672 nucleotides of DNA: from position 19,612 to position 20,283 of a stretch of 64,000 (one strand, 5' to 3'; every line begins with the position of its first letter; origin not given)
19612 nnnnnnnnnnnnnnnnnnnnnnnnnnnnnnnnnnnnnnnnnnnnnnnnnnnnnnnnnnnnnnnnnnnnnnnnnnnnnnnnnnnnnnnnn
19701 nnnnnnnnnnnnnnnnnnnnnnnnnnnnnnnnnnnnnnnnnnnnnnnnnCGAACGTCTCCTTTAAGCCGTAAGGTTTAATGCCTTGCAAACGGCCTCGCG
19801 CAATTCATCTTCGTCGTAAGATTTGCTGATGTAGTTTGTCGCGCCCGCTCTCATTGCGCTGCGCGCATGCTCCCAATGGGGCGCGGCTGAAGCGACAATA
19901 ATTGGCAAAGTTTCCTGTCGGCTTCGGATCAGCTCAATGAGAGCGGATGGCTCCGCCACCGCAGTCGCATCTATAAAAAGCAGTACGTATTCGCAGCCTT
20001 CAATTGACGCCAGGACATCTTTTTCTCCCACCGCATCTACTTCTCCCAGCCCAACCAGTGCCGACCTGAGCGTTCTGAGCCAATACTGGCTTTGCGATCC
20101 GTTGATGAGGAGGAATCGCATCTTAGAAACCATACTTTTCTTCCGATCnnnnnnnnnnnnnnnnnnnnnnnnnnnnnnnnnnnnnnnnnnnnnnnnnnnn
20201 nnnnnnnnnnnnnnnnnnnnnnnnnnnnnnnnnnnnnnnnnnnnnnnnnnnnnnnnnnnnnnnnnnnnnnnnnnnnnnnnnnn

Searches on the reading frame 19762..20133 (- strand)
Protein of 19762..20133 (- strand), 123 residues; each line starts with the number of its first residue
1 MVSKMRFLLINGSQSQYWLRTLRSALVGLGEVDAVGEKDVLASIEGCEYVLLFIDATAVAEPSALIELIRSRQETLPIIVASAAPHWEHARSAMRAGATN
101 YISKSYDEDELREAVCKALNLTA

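Call 3: search_protein_families(library=pfam, proteins=[window:19762-20133:-], max_evalue=1)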
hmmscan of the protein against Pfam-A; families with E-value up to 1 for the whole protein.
window:19762-20133:- (123 aa): 4 families
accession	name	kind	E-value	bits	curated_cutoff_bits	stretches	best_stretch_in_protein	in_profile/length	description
PF00072.30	Response_reg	-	1.2e-07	32.3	30.2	1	65-115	60-110/111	Response regulator receiver domain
PF13607.11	Succ_CoA_lig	-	0.12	12.6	27.4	1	24-96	29-102/138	Succinyl-CoA ligase like flavodoxin domain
PF01745.22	IPT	-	0.13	12.1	20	1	36-92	164-217/233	Isopentenyl transferase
PF03709.21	OKR_DC_1_N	-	0.15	12.8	29.3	1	55-105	47-93/111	Orn/Lys/Arg decarboxylase, N-terminal domain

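Call 4: search_protein_families(library=ncbifam, proteins=[window:19762-20133:-], max_evalue=1)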
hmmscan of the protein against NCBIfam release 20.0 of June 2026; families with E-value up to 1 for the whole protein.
window:19762-20133:- (123 aa): 39 families (the best 25 are shown)
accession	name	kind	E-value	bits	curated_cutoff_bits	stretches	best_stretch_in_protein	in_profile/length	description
TIGR01818.1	ntrC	equivalog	1.5e-06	27.3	558.6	1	63-120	58-115/463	nitrogen regulation protein NR(I)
NF008469.0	PRK11361.1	equivalog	3.9e-06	25.8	714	1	49-122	51-123/461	acetoacetate metabolism transcriptional regulator AtoC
NF051870.1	NAssimRespRegNtrX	equivalog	4.9e-06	25.7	600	1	64-120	64-120/452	nitrogen assimilation response regulator NtrX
NF041946.1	LuxO_transreg_Vib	equivalog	1.4e-05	24.1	800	1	38-120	30-113/463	quorum-sensing sigma-54 dependent transcriptional regulator LuxO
NF006900.1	PRK09390.1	equivalog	3.1e-05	23.6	255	1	65-120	66-121/203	response regulator FixJ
NF007689.0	PRK10365.1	equivalog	8.1e-05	21.6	760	1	37-122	38-124/441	sigma-54-dependent response regulator transcription factor ZraR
NF008176.1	PRK10923.1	equivalog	8.5e-05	21.3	620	1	60-119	60-119/469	nitrogen regulation protein NR(I)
NF008078.0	PRK10816.1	equivalog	0.00011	21.7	336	1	64-112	61-109/223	two-component system response regulator PhoP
NF047654.1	DiguCycDgcRLepto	equivalog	0.00012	21.2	500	1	71-121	72-122/295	diguanylate cyclase DgcR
NF012023.0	PRK15479.1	equivalog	0.00033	20.2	337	1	5-118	1-114/224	transcriptional regulator TctD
NF041734.1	resp_reg_RppA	equivalog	0.00044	19.7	250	1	65-119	64-117/229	two-component system response regulator RppA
NF045505.1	RR_RssB_Pseudo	equivalog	0.00049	19.3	700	1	64-119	66-122/394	two-component system response regulator RssB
NF045914.1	RespRegNblR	equivalog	0.00064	19.4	300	1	29-115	31-118/228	response regulator transcription factor NblR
NF007969.0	PRK10693.1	equivalog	0.00081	18.5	329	1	37-119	40-124/337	two-component system response regulator RssB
NF007403.0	PRK09935.1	equivalog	0.0014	18.2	271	1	49-116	52-118/210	fimbria biosynthesis transcriptional regulator FimZ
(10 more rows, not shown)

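Call 26: search_protein_families(library=padloc, proteins=[window:19762-20133:-], max_evalue=0.01)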
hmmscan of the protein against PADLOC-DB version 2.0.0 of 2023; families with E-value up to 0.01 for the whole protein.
window:19762-20133:- (123 aa): 0 families
